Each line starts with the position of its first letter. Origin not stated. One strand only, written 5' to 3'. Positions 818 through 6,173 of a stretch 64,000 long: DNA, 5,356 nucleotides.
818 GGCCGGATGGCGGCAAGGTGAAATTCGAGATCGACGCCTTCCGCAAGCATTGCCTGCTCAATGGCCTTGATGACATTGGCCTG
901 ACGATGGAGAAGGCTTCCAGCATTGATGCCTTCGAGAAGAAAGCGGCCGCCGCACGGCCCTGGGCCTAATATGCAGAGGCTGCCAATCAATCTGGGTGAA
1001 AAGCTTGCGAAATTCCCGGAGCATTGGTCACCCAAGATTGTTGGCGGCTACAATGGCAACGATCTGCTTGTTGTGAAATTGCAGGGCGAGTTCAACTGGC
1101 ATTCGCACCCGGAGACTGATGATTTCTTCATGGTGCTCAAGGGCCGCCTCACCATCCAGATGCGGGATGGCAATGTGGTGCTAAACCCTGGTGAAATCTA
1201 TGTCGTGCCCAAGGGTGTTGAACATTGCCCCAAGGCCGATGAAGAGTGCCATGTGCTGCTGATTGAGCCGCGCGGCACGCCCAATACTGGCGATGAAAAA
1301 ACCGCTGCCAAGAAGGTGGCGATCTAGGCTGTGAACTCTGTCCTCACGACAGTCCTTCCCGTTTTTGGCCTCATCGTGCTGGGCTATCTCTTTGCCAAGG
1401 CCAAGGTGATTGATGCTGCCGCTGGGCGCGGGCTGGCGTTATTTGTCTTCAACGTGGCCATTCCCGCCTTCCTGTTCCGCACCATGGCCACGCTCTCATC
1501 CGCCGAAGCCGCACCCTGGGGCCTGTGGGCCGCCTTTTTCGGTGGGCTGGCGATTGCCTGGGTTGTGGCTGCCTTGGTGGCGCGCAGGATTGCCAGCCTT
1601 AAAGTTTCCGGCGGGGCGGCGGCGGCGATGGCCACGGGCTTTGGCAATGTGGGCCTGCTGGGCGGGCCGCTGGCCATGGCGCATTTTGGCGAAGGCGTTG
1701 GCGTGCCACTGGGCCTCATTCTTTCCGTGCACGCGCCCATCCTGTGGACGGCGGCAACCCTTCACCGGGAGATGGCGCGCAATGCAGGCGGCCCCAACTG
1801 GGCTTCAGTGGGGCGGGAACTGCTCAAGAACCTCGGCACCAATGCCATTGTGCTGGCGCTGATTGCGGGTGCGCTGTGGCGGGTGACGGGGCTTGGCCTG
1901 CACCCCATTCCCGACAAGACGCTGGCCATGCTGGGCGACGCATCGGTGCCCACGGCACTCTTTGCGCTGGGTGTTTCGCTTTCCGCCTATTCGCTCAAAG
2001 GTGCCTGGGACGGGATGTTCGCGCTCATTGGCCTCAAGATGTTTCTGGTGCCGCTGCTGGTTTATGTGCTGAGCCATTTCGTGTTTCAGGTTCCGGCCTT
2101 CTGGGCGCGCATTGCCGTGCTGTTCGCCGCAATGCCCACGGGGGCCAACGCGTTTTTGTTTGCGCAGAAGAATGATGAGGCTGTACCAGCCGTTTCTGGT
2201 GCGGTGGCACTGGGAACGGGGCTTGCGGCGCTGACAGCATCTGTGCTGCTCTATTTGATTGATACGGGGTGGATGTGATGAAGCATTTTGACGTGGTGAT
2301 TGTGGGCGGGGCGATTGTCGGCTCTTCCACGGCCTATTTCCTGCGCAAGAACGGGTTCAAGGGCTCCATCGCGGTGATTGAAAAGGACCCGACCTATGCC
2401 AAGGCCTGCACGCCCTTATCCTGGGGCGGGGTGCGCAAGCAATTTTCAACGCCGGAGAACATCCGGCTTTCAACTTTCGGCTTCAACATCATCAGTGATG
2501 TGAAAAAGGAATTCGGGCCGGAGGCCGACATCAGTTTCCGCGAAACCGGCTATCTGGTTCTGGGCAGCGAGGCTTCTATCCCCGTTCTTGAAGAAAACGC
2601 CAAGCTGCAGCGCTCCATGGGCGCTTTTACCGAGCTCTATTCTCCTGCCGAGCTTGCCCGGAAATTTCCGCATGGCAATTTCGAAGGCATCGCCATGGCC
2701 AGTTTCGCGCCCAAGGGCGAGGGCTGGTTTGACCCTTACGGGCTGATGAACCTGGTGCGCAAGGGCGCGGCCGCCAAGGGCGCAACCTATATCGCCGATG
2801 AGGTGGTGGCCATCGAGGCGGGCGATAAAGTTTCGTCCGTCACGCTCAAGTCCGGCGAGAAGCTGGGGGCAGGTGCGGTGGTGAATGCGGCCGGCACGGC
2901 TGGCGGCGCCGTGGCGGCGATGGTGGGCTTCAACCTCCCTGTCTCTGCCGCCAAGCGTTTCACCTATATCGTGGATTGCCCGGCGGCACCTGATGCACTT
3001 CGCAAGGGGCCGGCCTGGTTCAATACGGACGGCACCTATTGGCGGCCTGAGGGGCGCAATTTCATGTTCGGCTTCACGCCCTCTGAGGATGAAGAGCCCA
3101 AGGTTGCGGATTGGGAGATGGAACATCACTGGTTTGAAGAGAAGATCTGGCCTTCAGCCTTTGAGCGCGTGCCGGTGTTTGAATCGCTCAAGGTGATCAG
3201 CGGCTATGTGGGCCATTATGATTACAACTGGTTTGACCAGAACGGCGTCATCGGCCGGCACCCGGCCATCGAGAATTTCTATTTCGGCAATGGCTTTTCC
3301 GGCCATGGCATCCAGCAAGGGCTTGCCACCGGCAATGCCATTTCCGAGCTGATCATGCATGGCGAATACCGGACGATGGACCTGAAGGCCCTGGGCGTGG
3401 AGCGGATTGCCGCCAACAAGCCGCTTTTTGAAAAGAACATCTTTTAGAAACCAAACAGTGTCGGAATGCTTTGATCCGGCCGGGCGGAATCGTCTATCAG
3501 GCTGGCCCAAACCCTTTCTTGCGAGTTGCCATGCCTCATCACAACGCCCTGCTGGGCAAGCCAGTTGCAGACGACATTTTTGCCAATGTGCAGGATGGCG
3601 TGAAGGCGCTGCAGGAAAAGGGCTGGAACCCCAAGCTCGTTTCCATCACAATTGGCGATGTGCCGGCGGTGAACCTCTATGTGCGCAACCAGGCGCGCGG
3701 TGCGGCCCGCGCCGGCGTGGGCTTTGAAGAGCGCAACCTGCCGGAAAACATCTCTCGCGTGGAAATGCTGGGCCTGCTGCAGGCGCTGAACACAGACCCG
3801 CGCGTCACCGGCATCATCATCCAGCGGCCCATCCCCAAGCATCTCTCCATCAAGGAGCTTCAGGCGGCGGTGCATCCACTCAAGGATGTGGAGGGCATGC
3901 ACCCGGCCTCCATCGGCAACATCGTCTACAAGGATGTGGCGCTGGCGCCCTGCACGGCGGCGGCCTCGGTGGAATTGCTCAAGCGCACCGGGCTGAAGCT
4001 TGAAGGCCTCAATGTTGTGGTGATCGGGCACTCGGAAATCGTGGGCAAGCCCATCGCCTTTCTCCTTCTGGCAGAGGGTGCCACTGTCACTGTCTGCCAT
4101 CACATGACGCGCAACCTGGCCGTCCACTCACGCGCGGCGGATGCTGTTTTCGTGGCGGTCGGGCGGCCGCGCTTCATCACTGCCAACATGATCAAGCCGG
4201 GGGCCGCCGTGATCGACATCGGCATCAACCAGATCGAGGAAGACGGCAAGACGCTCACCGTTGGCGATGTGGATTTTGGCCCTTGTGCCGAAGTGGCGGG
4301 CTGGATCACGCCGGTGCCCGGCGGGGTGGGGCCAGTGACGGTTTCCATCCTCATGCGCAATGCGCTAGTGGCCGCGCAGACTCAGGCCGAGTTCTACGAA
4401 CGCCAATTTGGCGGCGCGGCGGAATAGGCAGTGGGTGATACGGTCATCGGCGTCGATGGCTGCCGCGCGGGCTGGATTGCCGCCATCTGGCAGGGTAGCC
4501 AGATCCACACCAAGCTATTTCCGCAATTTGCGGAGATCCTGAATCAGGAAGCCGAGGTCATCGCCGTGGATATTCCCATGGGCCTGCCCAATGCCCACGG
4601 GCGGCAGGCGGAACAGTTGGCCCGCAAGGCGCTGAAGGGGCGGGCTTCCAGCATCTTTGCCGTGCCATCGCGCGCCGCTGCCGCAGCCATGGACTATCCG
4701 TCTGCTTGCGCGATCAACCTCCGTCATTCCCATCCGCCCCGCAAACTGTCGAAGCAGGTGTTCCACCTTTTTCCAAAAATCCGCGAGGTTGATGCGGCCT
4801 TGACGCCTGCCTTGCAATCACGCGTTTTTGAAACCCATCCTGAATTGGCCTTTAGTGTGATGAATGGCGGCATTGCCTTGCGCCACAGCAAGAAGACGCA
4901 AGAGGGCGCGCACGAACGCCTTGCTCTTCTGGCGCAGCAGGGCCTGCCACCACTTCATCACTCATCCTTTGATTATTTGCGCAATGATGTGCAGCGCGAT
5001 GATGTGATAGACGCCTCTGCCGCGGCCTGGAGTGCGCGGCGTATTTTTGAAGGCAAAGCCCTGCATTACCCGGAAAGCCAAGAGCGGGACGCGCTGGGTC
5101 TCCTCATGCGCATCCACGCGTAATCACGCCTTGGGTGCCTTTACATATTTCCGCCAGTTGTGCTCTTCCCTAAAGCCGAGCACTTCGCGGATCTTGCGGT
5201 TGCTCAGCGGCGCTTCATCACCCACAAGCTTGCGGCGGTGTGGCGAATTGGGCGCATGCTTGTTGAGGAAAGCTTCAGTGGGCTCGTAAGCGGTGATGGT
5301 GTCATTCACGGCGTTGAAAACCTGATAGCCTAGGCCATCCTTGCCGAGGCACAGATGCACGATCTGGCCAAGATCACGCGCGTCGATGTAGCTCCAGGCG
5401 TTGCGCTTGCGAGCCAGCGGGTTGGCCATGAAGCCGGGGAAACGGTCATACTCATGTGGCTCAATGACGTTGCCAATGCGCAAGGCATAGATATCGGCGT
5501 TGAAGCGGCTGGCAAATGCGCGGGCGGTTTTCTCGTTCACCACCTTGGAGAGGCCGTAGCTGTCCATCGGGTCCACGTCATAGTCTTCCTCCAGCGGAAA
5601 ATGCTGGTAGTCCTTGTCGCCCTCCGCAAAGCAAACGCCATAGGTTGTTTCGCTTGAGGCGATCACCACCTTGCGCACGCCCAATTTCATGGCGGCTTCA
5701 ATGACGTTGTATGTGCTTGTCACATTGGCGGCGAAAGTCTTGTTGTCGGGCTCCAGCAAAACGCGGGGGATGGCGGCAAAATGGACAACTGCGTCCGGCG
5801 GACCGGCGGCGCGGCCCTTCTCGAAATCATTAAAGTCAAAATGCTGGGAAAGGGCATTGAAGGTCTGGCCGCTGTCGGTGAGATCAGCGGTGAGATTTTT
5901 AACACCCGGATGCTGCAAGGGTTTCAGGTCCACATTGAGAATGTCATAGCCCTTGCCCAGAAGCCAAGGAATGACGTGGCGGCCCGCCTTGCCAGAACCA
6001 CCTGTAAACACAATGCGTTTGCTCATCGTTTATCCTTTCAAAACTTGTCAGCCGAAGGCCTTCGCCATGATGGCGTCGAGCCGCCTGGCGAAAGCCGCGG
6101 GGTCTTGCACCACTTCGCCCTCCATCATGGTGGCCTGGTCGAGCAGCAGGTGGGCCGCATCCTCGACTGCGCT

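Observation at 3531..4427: FolD homolog with three substituted catalytic or cofactor motifs, next to an amine-oxidase-like flavoprotein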

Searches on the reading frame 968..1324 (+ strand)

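Call 7: search_protein_families(library=ncbifam, proteins=[window:968-1324:+])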
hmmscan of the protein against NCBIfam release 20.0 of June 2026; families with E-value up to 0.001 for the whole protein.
window:968-1324:+ (119 aa): 3 families
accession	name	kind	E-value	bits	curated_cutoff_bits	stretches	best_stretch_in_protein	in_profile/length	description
NF009763.0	PRK13264.1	equivalog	3.8e-07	30.2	220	1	43-109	49-118/178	3-hydroxyanthranilate 3,4-dioxygenase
TIGR03037.1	anthran_nbaC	equivalog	4e-06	26.9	145.95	1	43-109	42-111/159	3-hydroxyanthranilate 3,4-dioxygenase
NF049940.1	MandnitrLy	equivalog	0.00013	21.8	140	1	43-96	49-102/130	(R)-mandelonitrile lyase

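Call 8: search_protein_families(library=pfam, proteins=[window:968-1324:+])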
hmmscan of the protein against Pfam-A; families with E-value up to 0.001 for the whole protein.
window:968-1324:+ (119 aa): 5 families
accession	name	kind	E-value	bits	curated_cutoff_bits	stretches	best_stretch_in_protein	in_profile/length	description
PF07883.17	Cupin_2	-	5e-14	52.2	27.2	1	39-99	8-69/70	Cupin domain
PF00190.28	Cupin_1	-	1.9e-05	24.7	22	1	40-112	44-123/151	Cupin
PF06052.18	3-HAO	-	0.00037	20.6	25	1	48-102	51-109/151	3-hydroxyanthranilic acid dioxygenase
PF12852.13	Cupin_6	-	0.00051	20.3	26.7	1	51-102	35-88/183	Cupin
PF05899.18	Cupin_3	-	0.0007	19.7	23.5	0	43-85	18-61/74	EutQ-like cupin domain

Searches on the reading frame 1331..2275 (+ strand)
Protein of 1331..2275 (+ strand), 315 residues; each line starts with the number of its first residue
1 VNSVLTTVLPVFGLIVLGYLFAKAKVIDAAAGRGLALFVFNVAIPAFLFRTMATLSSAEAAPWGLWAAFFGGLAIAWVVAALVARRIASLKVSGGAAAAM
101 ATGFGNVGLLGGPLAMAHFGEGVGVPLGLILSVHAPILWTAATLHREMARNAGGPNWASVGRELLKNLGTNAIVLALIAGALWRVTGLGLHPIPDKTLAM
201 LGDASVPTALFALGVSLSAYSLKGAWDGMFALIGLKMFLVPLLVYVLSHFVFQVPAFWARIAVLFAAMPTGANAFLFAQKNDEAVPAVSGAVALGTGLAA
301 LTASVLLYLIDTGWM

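Call 7: search_protein_families(library=ncbifam, proteins=[window:1331-2275:+])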
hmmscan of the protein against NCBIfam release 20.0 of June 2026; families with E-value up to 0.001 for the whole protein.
window:1331-2275:+ (315 aa): 1 family
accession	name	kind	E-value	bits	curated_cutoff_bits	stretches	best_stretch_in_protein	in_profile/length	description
TIGR00946.1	2a69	subfamily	3.2e-20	72.5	246.05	1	5-309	7-333/336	auxin efflux carrier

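Call 8: search_protein_families(library=pfam, proteins=[window:1331-2275:+])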
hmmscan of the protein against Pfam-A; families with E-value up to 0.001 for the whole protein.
window:1331-2275:+ (315 aa): 1 family
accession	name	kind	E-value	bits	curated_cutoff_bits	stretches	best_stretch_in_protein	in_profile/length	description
PF03547.23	Mem_trans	-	2.1e-30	105.9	25.7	1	4-306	2-342/343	Membrane transport protein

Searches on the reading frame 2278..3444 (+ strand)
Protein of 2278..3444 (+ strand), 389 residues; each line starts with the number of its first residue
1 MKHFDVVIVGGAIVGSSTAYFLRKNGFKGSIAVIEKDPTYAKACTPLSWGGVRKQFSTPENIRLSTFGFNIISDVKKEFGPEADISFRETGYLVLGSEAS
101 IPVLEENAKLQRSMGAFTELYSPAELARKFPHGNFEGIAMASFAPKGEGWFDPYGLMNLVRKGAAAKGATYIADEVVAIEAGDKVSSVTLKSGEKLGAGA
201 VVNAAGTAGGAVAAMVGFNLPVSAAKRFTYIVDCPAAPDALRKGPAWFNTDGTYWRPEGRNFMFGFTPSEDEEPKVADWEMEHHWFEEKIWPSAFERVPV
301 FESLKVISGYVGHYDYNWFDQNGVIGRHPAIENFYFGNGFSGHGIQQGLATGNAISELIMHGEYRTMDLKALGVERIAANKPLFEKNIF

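Call 7: search_protein_families(library=ncbifam, proteins=[window:2278-3444:+])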
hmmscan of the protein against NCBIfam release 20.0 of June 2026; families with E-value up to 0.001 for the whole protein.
window:2278-3444:+ (389 aa): 19 families
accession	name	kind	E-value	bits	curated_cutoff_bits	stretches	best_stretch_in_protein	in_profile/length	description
NF008425.0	PRK11259.1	equivalog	4.7e-19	68.6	257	1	2-378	3-376/377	N-methyl-L-tryptophan oxidase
TIGR01373.1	soxB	subfamily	2.1e-14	53.2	529.45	1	2-224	29-255/407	sarcosine oxidase subunit beta family protein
TIGR01377.1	soxA_mon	subfamily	3e-13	49.3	479.65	2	4-225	1-216/381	amino oxidase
TIGR02352.1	thiamin_ThiO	equivalog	1.7e-12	47.1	250.8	1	6-362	1-350/351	glycine oxidase ThiO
NF033460.1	glycerol3P_ox_II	equivalog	1.2e-08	34.6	460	1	4-45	2-41/361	type 2 glycerol-3-phosphate oxidase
TIGR03364.1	HpnW_proposed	hypoth_equivalog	3.7e-08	32.9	285.1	1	5-145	2-137/365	TIGR03364 family FAD-dependent oxidoreductase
NF008726.1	PRK11728.1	equivalog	1.1e-07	31.1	299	1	5-219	2-212/389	L-2-hydroxyglutarate oxidase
TIGR02032.1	GG-red-SF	subfamily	6.2e-07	29.4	158.8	1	4-60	1-56/297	geranylgeranyl reductase family protein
NF001933.0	PRK00711.1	subfamily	1e-05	24.7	383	0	5-57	2-52/429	D-amino acid dehydrogenase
TIGR01988.1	Ubi-OHases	subfamily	1.4e-05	24.2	224.65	0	5-41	1-36/387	ubiquinone biosynthesis hydroxylase, UbiH/UbiF/VisC/COQ6 family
NF004356.0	PRK05732.1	equivalog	3.7e-05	22.7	384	0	2-36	2-37/395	2-octaprenyl-6-methoxyphenyl hydroxylase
TIGR01984.1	UbiH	equivalog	4.5e-05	22.4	392.2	1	5-41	1-36/382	2-octaprenyl-6-methoxyphenyl hydroxylase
NF005788.0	PRK07608.1-3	equivalog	6.7e-05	21.8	478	1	3-49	2-45/388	UbiH/UbiF family hydroxylase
TIGR03197.1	MnmC_Cterm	equivalog_domain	0.00017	20.8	174.2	1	5-212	1-206/400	FAD-dependent 5-carboxymethylaminomethyl-2-thiouridine(34) oxidoreductase MnmC1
NF005612.0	PRK07364.1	equivalog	0.00017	20.2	487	1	2-43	17-56/415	FAD-dependent hydroxylase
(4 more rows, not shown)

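Call 8: search_protein_families(library=pfam, proteins=[window:2278-3444:+])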
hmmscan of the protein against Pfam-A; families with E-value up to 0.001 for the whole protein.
window:2278-3444:+ (389 aa): 3 families
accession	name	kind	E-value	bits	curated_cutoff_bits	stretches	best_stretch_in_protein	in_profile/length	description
PF01266.30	DAO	-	4.4e-53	181.5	27.9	1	5-358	1-353/353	FAD dependent oxidoreductase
PF04820.20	Trp_halogenase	-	0.00015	21.2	21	0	151-212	155-218/458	Tryptophan halogenase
PF13450.12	NAD_binding_8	-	0.00031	21.4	21.9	0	8-38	1-29/68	NAD(P)-binding Rossmann-like domain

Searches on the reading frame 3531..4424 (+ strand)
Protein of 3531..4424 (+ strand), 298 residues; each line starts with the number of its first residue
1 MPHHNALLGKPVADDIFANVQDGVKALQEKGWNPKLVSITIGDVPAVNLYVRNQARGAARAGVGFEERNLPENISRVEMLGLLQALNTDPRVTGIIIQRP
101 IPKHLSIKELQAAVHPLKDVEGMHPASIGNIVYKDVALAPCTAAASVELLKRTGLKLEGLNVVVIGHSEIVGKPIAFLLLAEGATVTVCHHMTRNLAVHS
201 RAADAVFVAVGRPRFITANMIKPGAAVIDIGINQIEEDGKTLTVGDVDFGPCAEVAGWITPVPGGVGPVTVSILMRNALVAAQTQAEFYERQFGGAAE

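Call 7: search_protein_families(library=ncbifam, proteins=[window:3531-4424:+])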
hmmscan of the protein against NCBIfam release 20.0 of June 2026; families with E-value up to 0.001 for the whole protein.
window:3531-4424:+ (298 aa): 30 families (the best 25 are shown)
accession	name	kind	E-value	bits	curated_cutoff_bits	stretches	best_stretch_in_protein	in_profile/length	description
NF010785.0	PRK14188.1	subfamily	1.3e-85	286.9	396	1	7-288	6-292/297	bifunctional methylenetetrahydrofolate dehydrogenase/methenyltetrahydrofolate cyclohydrolase FolD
NF010786.0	PRK14189.1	subfamily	3.4e-85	285.6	421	1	9-286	8-282/285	bifunctional methylenetetrahydrofolate dehydrogenase/methenyltetrahydrofolate cyclohydrolase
NF010787.0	PRK14191.1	equivalog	1.5e-83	280.3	423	1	7-286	4-281/285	bifunctional methylenetetrahydrofolate dehydrogenase/methenyltetrahydrofolate cyclohydrolase FolD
NF010770.0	PRK14173.1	equivalog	7.9e-83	278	411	1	6-287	5-283/287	bifunctional 5,10-methylene-tetrahydrofolate dehydrogenase/ 5,10-methylene-tetrahydrofolate cyclohydrolase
NF010790.0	PRK14194.1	equivalog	1.6e-80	270.6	508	1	8-290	8-290/301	bifunctional methylenetetrahydrofolate dehydrogenase/methenyltetrahydrofolate cyclohydrolase FolD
NF008058.0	PRK10792.1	equivalog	2.8e-79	266.1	355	1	7-285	6-282/285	bifunctional methylenetetrahydrofolate dehydrogenase/methenyltetrahydrofolate cyclohydrolase FolD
NF010776.0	PRK14179.1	equivalog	6.2e-77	258.5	445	1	8-285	6-281/284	bifunctional methylenetetrahydrofolate dehydrogenase/methenyltetrahydrofolate cyclohydrolase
NF010783.0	PRK14186.1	equivalog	9.4e-77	258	333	1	6-287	4-287/297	bifunctional methylenetetrahydrofolate dehydrogenase/methenyltetrahydrofolate cyclohydrolase FolD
NF010784.0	PRK14187.1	equivalog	1.9e-76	257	486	1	6-287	5-289/300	bifunctional methylenetetrahydrofolate dehydrogenase/methenyltetrahydrofolate cyclohydrolase FolD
NF010773.0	PRK14176.1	equivalog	7.2e-76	255.3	437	1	8-285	12-286/287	bifunctional 5,10-methylene-tetrahydrofolate dehydrogenase/ 5,10-methylene-tetrahydrofolate cyclohydrolase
NF010781.0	PRK14184.1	equivalog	5.9e-74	248.7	438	1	7-284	4-282/286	bifunctional 5,10-methylene-tetrahydrofolate dehydrogenase/ 5,10-methylene-tetrahydrofolate cyclohydrolase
NF010780.0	PRK14183.1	equivalog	2.7e-73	246.7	480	1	7-286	4-281/283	bifunctional 5,10-methylene-tetrahydrofolate dehydrogenase/ 5,10-methylene-tetrahydrofolate cyclohydrolase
NF010789.1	PRK14193.1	equivalog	3.3e-73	246.3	401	1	6-282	4-278/281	bifunctional methylenetetrahydrofolate dehydrogenase/methenyltetrahydrofolate cyclohydrolase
NF010765.0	PRK14168.1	equivalog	4.1e-71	239.6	501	1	9-284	8-293/297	bifunctional methylenetetrahydrofolate dehydrogenase/methenyltetrahydrofolate cyclohydrolase FolD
NF010764.0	PRK14167.1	subfamily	2.2e-70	237.2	477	1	9-287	7-291/297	bifunctional 5,10-methylene-tetrahydrofolate dehydrogenase/ 5,10-methylene-tetrahydrofolate cyclohydrolase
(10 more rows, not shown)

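Call 8: search_protein_families(library=pfam, proteins=[window:3531-4424:+])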
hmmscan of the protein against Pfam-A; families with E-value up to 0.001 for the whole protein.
window:3531-4424:+ (298 aa): 2 families
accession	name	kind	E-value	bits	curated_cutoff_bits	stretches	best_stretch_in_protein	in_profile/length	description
PF02882.25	THF_DHG_CYH_C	-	5.5e-59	198.5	27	1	124-285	1-159/160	Tetrahydrofolate dehydrogenase/cyclohydrolase, NAD(P)-binding domain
PF00763.28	THF_DHG_CYH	-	3e-29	102.1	32.8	1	8-121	2-115/115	Tetrahydrofolate dehydrogenase/cyclohydrolase, catalytic domain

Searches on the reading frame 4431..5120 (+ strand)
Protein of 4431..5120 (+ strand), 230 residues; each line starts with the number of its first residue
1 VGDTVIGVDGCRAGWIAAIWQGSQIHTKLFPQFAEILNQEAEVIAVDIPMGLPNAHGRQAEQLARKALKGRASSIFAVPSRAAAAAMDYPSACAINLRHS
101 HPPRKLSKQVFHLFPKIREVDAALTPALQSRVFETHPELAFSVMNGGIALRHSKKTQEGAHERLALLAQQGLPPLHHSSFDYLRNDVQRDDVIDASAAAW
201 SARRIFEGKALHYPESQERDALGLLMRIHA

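Call 7: search_protein_families(library=ncbifam, proteins=[window:4431-5120:+])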
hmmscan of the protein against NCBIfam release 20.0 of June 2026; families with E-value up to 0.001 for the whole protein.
window:4431-5120:+ (230 aa): 0 families

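Call 8: search_protein_families(library=pfam, proteins=[window:4431-5120:+])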
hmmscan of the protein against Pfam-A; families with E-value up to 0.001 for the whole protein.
window:4431-5120:+ (230 aa): 1 family
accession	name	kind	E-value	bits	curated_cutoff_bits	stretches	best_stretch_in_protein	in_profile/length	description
PF04250.19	DUF429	-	1.8e-60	204.7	23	1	7-218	1-213/214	Protein of unknown function (DUF429)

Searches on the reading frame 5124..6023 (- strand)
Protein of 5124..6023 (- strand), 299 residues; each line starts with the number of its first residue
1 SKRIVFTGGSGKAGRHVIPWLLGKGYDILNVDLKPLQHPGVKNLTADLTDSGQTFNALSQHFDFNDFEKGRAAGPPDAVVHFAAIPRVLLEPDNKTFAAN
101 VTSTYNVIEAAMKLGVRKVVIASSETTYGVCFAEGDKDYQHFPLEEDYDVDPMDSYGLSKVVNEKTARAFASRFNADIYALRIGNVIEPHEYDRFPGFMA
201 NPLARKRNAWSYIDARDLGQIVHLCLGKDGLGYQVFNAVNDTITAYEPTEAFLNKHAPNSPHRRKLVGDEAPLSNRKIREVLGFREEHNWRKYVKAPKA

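Call 7: search_protein_families(library=ncbifam, proteins=[window:5124-6023:-])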
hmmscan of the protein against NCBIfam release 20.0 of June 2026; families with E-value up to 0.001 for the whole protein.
window:5124-6023:- (299 aa): 15 families
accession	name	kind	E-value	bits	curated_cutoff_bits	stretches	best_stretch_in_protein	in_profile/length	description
TIGR01179.1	galE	equivalog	5.3e-15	55.1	262.3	1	3-190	1-180/332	UDP-glucose 4-epimerase GalE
NF041293.1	G6PDh_Azf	equivalog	1.9e-13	50.4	400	1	3-194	4-193/252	NAD-dependent glucose-6-phosphate dehydrogenase Azf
TIGR03466.1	HpnA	hypoth_equivalog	1.7e-11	43.6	367.65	1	4-178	3-162/327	hopanoid-associated sugar epimerase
TIGR02197.1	heptose_epim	equivalog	1.8e-11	43.8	274.6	1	4-192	1-176/316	ADP-glyceromanno-heptose 6-epimerase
TIGR04180.1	EDH_00030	hypoth_equivalog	7.8e-11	41.6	475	1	5-190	2-179/297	NAD-dependent 4,6-dehydratase LegB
TIGR02622.1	CDP_4_6_dhtase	equivalog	3.6e-09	36.2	278.45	1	2-187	5-192/352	CDP-glucose 4,6-dehydratase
TIGR01181.1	dTDP_gluc_dehyt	equivalog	8.8e-08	31.6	365.1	1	4-192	2-187/321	dTDP-glucose 4,6-dehydratase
TIGR01214.1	rmlD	equivalog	2.8e-07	29.9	224.05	1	43-200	14-164/285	dTDP-4-dehydrorhamnose reductase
NF007956.0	PRK10675.1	subfamily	4.6e-07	29.3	394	1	3-168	2-161/338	UDP-glucose 4-epimerase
NF042422.1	oxyalk_red_OleD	equivalog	3.4e-06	26.7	580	1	3-148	2-135/329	2-alkyl-3-oxoalkanoate reductase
TIGR01746.1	Thioester-redct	subfamily_domain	5.6e-06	25.8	213.35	1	76-188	89-197/371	thioester reductase domain-containing protein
NF011728.1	PRK15181.1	equivalog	2.1e-05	23.7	760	1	75-187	90-196/348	Vi polysaccharide biosynthesis UDP-N-acetylglucosaminuronic acid C-4 epimerase TviC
NF043036.1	ErythonDh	equivalog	3e-05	23.4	325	1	3-185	2-178/321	D-erythronate dehydrogenase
NF042423.1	oxyalk_red_Shew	equivalog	4.4e-05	22.7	580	1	72-182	67-170/331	2-alkyl-3-oxoalkanoate reductase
TIGR03589.1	PseB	equivalog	0.00019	20.5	407.75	0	3-125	6-126/324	UDP-N-acetylglucosamine 4,6-dehydratase (inverting)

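Call 8: search_protein_families(library=pfam, proteins=[window:5124-6023:-])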
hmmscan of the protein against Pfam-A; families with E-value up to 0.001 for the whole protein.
window:5124-6023:- (299 aa): 6 families
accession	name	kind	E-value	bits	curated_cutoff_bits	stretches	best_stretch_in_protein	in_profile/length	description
PF01370.27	Epimerase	-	1.3e-23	84.1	20.9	1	4-204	1-190/240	NAD dependent epimerase/dehydratase family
PF16363.11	GDP_Man_Dehyd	-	5.1e-15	56.2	27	1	7-196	3-193/332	GDP-mannose 4,6 dehydratase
PF02719.21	Polysacc_synt_2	-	9.9e-09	35.2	20.2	1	63-124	62-128/293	Polysaccharide biosynthesis protein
PF01073.25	3Beta_HSD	-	3e-08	33.5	22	1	5-166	1-156/280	3-beta hydroxysteroid dehydrogenase/isomerase family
PF07993.18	NAD_binding_4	-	8.9e-08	32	20.1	1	77-200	90-217/258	Male sterility protein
PF04321.23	RmlD_sub_bind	-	6.1e-07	29.2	27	1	3-202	2-166/287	RmlD substrate binding domain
